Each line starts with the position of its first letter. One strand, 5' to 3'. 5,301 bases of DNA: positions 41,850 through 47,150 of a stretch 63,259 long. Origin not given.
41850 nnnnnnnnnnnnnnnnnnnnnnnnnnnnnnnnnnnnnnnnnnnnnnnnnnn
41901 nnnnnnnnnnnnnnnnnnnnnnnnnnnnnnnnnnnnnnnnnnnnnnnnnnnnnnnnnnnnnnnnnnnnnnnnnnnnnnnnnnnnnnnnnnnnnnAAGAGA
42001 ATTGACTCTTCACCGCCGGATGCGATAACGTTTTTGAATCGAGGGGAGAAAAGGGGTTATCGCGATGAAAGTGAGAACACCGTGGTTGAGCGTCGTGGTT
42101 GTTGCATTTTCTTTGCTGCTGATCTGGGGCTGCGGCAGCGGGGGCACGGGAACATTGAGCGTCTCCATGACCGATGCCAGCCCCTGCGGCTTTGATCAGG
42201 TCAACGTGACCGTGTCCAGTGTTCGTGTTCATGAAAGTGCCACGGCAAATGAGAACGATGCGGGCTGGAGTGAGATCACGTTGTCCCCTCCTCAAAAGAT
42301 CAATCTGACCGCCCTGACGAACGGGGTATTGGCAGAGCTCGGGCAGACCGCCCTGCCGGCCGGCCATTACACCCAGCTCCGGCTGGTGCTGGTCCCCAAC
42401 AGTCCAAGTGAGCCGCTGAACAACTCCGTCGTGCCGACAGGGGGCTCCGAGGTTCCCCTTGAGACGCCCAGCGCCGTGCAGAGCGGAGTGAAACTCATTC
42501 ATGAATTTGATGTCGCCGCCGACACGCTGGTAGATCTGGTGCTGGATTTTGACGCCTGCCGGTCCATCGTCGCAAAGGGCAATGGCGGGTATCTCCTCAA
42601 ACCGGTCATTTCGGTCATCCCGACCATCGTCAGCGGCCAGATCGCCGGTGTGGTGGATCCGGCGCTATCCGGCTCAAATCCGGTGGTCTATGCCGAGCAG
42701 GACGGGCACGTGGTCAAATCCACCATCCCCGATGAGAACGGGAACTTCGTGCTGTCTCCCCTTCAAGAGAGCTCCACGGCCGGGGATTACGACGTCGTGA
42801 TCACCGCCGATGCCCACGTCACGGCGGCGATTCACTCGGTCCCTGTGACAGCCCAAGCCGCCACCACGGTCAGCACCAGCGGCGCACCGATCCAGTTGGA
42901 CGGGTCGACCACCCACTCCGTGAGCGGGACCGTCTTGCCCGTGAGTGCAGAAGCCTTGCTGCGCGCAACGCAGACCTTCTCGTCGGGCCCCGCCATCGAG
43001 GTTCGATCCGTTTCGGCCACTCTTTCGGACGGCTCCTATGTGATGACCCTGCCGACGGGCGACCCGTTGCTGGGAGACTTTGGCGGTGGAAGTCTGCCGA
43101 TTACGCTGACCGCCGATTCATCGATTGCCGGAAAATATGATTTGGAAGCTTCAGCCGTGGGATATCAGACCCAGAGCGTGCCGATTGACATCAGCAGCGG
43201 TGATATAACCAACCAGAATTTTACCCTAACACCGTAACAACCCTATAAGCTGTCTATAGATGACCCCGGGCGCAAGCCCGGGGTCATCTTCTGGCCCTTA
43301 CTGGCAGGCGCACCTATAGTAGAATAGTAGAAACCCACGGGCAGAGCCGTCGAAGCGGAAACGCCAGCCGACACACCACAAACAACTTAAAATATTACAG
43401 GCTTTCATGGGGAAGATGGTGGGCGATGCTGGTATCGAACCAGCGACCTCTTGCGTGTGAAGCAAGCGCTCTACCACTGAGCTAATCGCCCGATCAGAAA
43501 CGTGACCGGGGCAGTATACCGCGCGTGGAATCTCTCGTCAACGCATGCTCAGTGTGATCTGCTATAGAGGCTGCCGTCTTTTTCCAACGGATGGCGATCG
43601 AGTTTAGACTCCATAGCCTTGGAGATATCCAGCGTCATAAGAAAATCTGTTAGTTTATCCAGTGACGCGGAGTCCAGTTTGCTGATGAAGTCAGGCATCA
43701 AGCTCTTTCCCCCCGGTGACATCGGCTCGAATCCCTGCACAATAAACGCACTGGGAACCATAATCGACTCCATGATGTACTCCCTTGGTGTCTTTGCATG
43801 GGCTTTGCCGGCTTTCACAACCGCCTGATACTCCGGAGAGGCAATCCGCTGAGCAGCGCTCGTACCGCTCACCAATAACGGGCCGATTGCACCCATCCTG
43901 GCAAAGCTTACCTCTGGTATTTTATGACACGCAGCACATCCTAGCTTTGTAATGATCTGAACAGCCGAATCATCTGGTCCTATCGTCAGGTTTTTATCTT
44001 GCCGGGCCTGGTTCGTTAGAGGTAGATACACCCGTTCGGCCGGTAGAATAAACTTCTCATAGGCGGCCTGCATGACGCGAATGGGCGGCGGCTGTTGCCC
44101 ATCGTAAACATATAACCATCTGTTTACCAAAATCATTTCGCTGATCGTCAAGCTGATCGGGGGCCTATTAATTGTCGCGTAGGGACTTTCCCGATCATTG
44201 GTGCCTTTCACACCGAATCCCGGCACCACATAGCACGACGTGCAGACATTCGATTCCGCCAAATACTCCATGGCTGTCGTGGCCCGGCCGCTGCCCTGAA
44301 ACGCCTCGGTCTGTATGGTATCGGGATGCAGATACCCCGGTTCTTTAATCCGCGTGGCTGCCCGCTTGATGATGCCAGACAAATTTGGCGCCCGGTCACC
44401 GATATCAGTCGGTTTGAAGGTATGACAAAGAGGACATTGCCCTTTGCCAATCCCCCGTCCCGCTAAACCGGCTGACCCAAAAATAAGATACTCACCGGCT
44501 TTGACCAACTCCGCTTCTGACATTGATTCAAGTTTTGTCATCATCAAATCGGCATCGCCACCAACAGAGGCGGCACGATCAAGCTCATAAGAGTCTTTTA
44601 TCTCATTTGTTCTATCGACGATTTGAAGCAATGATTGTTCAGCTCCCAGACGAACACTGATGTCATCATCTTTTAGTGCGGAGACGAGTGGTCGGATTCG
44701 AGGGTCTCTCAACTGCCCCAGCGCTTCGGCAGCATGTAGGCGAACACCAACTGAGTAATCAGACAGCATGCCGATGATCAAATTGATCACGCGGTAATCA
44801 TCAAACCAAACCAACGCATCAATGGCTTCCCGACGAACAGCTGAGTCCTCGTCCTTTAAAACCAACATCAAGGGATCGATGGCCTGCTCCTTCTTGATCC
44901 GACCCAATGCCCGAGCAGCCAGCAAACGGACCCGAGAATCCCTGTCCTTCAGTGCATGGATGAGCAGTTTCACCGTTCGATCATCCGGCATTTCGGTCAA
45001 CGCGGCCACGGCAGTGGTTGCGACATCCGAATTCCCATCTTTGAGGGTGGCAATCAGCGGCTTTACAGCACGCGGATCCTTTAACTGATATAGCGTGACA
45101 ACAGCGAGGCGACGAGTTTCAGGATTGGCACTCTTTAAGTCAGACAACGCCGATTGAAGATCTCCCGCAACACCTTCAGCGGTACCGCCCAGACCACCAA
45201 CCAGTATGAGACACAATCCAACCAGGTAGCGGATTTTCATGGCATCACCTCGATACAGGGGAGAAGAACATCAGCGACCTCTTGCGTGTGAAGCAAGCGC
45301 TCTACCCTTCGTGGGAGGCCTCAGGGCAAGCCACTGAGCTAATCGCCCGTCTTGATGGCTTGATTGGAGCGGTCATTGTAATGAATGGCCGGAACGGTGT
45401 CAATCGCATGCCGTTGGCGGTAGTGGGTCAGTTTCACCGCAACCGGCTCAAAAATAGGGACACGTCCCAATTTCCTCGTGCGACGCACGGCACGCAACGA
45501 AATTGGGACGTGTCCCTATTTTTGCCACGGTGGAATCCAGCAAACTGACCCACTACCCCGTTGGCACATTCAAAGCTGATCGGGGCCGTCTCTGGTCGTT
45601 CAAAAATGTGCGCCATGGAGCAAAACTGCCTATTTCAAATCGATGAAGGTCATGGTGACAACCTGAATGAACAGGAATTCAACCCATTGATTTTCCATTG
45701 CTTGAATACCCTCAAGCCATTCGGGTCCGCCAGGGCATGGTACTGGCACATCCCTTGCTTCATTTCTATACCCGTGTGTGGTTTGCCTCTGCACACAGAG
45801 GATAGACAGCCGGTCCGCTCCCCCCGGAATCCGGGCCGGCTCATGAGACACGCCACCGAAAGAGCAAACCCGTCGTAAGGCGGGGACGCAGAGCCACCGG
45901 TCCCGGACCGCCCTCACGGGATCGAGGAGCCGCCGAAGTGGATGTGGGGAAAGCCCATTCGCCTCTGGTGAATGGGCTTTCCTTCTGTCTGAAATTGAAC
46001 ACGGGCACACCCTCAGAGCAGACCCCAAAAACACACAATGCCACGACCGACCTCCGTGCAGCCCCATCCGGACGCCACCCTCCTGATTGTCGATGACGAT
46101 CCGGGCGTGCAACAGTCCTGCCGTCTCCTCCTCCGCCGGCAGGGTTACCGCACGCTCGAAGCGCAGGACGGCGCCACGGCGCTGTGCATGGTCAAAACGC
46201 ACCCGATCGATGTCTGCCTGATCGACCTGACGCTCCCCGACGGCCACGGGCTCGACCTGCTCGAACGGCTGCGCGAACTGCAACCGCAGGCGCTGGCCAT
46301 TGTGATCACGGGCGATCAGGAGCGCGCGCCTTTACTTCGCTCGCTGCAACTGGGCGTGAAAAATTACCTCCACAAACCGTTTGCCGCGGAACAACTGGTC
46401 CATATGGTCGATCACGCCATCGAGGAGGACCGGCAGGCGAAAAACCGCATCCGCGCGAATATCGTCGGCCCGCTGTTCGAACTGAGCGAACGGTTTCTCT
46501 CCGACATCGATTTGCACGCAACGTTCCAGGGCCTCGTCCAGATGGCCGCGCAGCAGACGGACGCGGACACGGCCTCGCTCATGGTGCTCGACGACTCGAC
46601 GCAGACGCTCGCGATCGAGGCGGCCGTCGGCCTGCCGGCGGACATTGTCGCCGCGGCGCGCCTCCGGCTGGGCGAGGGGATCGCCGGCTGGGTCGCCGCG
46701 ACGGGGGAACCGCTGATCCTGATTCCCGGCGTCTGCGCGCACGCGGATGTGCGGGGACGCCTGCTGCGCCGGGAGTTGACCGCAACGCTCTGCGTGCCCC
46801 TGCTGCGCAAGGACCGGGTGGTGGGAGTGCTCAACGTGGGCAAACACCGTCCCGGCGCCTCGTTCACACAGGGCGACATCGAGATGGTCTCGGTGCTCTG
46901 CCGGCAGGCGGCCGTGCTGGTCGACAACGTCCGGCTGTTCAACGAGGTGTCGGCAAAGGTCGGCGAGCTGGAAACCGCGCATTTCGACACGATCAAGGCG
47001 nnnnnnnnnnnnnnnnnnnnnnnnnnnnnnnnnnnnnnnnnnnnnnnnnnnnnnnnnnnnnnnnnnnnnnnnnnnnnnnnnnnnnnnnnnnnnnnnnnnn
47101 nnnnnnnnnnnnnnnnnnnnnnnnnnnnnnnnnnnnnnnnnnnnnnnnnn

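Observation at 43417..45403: Intact tRNA-Val and a broken, promoter-bearing tRNA-Val copy bracket a low-GC gene: an integration scar with promoter capture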

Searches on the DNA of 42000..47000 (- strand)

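Call 6: search_rna_families(source=window, start=42000, end=47000, threshold=evalue, max_evalue=1, show_alignments=3)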
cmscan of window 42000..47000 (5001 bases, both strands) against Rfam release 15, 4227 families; matches with E-value up to 1: 6.
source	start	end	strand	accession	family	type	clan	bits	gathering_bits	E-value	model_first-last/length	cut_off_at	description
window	43420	43491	-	RF00005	tRNA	Gene; tRNA;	CL00001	73.1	29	3.5e-15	1-71/71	no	tRNA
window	45854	45938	+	RF03167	c-di-GMP-I-GGC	Cis-reg; riboswitch;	CL00126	48.5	59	1.8e-09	1-80/80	no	c-di-GMP-I-GGC riboswitch aptamer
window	45445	45526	+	RF04269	mir-373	Gene; miRNA;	-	28.1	69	0.029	1-69/69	no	mir-373 microRNA precursor family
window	45445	45526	-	RF04269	mir-373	Gene; miRNA;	-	27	69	0.055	1-69/69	no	mir-373 microRNA precursor family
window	43246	43323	-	RF02621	BSnc120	Gene; sRNA;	-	25.8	114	0.01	1-88/88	no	Brucella sRNA 120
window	43419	43491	+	RF04354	Plastid-ycf2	Cis-reg;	-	22.4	65.7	0.34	1-75/75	no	Plastid-ycf2 5UTR RNA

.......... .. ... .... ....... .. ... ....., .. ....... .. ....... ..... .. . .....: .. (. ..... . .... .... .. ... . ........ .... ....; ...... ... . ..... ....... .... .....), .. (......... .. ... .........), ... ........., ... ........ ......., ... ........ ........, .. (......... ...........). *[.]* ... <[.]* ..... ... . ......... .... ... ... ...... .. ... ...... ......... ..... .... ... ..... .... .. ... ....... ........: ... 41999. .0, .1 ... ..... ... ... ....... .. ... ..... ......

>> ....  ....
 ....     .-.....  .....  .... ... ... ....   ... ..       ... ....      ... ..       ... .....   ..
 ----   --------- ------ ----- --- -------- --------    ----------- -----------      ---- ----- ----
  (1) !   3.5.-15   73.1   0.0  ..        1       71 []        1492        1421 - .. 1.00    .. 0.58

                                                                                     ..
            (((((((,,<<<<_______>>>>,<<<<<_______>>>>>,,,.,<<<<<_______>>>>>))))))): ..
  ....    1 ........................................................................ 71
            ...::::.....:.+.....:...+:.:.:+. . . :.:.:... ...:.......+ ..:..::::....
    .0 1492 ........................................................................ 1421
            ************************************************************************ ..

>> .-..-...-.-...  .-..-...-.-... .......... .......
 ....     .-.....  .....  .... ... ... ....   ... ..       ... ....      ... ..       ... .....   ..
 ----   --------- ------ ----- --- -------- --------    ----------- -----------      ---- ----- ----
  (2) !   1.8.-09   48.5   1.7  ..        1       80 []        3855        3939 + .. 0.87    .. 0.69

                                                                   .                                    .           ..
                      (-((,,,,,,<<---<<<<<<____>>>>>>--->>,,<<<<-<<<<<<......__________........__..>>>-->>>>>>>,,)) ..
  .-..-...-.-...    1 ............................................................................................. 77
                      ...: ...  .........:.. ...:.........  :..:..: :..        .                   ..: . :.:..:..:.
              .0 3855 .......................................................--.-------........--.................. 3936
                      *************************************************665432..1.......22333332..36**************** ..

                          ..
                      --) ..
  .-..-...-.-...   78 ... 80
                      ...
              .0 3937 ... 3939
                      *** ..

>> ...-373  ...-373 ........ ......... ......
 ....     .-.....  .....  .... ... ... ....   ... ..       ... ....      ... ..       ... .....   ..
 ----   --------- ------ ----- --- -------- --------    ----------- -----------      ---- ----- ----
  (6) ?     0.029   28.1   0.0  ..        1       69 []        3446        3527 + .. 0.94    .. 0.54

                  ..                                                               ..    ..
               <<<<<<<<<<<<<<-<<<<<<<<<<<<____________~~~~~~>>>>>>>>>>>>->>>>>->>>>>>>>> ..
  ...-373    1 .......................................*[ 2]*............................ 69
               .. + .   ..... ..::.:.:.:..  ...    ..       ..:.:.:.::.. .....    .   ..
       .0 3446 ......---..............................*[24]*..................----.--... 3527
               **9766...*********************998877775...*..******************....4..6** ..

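Call 75: search_rna_families(source=window, start=43000, end=46200, threshold=gathering)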
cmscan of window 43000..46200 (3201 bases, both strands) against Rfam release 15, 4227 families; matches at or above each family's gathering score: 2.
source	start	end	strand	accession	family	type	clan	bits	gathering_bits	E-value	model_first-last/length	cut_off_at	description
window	43420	43491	-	RF00005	tRNA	Gene; tRNA;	CL00001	73.1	29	2.2e-15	1-71/71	no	tRNA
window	45853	45937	+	RF01051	c-di-GMP-I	Cis-reg; riboswitch;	CL00126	45.6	35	5.1e-07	1-87/87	no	c-di-GMP-I riboswitch aptamer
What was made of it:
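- Checked: Rfam scores it 73.1 bits (calls 6, 75).
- It matches no Rfam family (calls 6, 75).
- Tried and rejected: Nothing in Rfam matches apart from the intact tRNA and a riboswitch further upstream (calls 6, 75).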

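Call 85: search_dna_similar(query=window:43400-45420:-, collection=phages, mode=distant, max_rows=8)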
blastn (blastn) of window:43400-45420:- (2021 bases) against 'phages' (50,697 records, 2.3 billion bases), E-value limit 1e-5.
Records with a match: 126; places in all: 126; records where one place covers at least 80% of the query: 0.
Best place of each record, by identity: 80-90% 38; 60-80% 88.
By first word of the organism name: Synechococcus 72; Vibrio 16; Streptomyces 11; Caulobacter 7; Bacteriophage 3; Aeromonas 3; Ralstonia 2; Acinetobacter 2; Phage 2; Pseudomonas 2; and 5 more.
By host as written in the record: - 55; Vibrio harveyi BAA-1116 14; Synechococcus sp. 9; Caulobacter vibrioides CB15 9; Streptomyces sanglieri UNT16F27A 4; Synechococcus sp. WH 7803 3; Streptomyces griseus ATCC 10137 3; Vibrio campbellii BB120 2; and 18 more.
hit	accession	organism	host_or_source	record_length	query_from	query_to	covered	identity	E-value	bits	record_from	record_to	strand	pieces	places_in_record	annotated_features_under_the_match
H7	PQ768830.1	Vibrio phage Pylo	Vibrio campbellii BB120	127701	1929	2018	4%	77.2%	2e-8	68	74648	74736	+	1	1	tRNA-Ala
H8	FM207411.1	Synechococcus phage S-RSM4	-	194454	1927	2009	4%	79.5%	4e-10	74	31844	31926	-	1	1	tRNA-Val | tRNA-Leu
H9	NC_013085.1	Synechococcus phage S-RSM4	-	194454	1927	2009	4%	79.5%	4e-10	74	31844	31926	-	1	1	tRNA-Val | tRNA-Leu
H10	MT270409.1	Phaeobacter phage MD18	Phaeobacter inhibens DSM 17395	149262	1936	2015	4%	81.3%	3e-11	78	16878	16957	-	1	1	tRNA-Val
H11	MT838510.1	Bacteriophage sp.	human fecal samples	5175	1930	2004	4%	85.3%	6e-14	87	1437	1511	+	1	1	record has no annotation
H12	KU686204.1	Synechococcus phage S-CAM9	Synechococcus sp.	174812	1928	2008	4%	78.0%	2e-6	61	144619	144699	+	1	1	tRNA-Val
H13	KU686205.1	Synechococcus phage S-CAM9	Synechococcus sp.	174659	1928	2008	4%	78.0%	2e-6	61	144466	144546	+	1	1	tRNA-Val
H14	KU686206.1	Synechococcus phage S-CAM9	Synechococcus sp.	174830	1928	2008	4%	78.0%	2e-6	61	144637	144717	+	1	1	tRNA-Val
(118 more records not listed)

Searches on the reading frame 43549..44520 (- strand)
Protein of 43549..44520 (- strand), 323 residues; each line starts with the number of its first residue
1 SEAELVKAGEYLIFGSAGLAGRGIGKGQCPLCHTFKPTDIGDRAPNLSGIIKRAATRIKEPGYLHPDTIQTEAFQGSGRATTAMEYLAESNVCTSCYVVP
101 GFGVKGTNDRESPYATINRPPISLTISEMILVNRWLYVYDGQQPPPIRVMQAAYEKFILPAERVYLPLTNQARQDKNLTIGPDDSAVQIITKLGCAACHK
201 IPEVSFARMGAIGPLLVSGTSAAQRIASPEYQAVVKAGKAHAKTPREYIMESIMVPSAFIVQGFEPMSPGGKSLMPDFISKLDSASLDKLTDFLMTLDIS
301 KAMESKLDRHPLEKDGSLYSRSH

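Call 79: search_solved_structures(query=window:43549-44520:-, max_evalue=0.01)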
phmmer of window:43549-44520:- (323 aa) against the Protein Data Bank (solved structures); distinct sequences matched with E-value up to 0.01: 3.
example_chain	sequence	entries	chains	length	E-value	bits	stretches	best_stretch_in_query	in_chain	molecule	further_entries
7zs0_A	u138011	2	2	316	8.5e-07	31.7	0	20-62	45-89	Hypothetical (Diheme) protein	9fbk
7zs2_A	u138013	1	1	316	8.6e-07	31.7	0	20-62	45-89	Hypothetical (Diheme) protein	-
7zs1_A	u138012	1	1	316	8.7e-07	31.7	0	20-62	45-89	Hypothetical (Diheme) protein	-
